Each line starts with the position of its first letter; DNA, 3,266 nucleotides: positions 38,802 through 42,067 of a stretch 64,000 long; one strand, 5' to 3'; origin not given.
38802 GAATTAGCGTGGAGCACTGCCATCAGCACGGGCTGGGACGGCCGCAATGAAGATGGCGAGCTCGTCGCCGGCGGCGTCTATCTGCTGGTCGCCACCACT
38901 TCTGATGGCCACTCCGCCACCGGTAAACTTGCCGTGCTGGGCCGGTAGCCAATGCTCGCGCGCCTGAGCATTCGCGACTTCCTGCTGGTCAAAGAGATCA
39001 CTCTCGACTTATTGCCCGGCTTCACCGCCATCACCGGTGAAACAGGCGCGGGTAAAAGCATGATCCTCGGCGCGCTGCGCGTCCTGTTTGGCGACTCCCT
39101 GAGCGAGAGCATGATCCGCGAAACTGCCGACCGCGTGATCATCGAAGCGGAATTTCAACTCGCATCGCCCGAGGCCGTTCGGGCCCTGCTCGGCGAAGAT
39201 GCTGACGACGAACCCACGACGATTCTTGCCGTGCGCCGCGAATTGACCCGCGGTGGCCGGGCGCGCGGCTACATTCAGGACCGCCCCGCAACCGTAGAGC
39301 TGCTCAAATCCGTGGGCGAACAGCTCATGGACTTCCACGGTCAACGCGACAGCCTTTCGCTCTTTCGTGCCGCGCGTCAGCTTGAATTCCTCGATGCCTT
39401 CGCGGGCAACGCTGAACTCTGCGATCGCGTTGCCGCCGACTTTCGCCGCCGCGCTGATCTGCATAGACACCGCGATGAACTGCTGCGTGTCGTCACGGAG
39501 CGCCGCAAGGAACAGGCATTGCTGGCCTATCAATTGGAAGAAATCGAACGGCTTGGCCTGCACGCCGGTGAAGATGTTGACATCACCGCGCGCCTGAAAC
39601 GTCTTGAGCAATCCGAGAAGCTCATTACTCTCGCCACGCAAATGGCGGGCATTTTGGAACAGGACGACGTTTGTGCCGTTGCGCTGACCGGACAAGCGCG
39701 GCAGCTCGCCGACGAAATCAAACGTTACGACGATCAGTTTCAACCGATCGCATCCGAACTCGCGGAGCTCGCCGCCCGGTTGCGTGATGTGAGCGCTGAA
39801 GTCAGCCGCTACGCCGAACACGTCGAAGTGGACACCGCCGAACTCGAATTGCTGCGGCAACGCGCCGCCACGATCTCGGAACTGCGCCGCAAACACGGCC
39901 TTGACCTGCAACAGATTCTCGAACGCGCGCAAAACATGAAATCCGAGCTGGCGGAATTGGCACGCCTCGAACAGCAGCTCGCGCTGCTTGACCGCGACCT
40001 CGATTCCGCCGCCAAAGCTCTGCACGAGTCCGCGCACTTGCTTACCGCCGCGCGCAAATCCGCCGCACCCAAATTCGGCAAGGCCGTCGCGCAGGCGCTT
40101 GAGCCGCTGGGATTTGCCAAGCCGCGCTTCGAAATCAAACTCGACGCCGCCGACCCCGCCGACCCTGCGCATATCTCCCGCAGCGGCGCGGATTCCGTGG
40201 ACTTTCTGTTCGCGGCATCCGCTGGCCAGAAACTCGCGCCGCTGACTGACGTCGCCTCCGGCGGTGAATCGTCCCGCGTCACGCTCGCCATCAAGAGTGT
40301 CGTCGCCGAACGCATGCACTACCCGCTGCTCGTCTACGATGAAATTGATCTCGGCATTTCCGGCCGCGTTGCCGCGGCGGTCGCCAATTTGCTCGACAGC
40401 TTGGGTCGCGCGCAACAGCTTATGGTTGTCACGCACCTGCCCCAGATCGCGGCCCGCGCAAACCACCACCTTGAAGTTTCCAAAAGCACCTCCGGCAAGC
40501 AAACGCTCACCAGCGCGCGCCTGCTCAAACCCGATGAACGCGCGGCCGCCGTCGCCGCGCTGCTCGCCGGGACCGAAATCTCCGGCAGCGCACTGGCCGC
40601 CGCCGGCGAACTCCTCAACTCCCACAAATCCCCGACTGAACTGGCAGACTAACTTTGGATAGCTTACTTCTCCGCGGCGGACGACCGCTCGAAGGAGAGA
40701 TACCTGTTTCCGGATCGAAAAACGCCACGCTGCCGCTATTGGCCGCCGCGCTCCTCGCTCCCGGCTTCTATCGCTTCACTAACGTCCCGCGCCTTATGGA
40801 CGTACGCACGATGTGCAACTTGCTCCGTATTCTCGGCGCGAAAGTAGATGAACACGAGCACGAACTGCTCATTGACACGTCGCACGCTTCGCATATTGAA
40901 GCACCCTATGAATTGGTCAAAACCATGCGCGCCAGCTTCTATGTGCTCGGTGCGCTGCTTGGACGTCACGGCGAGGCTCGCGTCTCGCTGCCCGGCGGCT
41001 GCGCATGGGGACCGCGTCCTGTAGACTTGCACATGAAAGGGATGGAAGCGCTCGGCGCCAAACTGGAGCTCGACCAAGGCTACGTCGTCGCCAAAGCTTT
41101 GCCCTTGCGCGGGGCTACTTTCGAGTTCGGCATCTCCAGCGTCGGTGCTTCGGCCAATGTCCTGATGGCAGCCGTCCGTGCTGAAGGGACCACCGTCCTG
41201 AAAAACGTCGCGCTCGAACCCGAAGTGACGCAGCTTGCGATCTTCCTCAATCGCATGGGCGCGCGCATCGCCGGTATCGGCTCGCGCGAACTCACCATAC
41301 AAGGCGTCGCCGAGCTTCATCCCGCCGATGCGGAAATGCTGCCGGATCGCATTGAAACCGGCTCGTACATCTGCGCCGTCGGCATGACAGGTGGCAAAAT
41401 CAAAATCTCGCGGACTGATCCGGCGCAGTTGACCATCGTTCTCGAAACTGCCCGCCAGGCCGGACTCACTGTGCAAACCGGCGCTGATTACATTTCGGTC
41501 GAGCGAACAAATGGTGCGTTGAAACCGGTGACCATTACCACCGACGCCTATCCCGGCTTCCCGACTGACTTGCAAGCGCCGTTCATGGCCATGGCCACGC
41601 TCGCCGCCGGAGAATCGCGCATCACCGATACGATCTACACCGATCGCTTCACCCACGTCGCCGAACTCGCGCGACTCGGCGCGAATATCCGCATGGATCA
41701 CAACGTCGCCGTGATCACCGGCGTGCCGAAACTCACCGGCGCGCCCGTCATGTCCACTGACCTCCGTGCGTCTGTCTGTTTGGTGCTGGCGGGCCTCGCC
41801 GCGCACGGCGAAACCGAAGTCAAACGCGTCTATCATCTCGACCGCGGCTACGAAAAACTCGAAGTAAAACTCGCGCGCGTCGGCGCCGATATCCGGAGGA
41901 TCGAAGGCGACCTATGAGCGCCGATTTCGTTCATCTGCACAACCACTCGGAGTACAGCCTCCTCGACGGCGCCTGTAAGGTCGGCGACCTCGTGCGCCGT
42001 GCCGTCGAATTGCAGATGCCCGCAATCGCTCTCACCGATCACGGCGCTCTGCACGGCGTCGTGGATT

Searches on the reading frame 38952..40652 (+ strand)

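Call 24: search_protein_families(library=pfam, proteins=[window:38952-40652:+], max_evalue=0.00001)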
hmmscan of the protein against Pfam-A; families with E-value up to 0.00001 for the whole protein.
window:38952-40652:+ (566 aa): 2 families
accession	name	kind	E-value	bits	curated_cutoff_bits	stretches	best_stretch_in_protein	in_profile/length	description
PF02463.25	SMC_N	-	8.7e-19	68.3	40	1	2-516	2-218/220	RecF/RecN/SMC N terminal domain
PF13476.12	AAA_23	-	3.4e-11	44.6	27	1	4-283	1-155/201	AAA domain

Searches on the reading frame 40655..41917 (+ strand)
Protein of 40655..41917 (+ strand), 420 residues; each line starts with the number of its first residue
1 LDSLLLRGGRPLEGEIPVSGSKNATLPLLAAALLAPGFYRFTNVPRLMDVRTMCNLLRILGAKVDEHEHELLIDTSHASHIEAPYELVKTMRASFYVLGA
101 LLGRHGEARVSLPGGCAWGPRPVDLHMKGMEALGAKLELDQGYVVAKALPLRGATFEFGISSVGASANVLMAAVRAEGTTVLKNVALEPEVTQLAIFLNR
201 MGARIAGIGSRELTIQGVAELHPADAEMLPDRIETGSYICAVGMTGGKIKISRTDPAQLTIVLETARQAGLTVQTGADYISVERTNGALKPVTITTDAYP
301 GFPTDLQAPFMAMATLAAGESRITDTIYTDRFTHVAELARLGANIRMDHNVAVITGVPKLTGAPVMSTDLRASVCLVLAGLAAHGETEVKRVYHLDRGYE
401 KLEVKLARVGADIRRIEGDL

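Call 24: search_protein_families(library=pfam, proteins=[window:40655-41917:+], max_evalue=0.00001)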
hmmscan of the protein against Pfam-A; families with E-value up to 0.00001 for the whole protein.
window:40655-41917:+ (420 aa): 1 family
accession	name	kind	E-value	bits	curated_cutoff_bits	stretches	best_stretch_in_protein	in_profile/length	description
PF00275.25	EPSP_synthase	-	5.8e-94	315.6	22.8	1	7-406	2-417/417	EPSP synthase (3-phosphoshikimate 1-carboxyvinyltransferase)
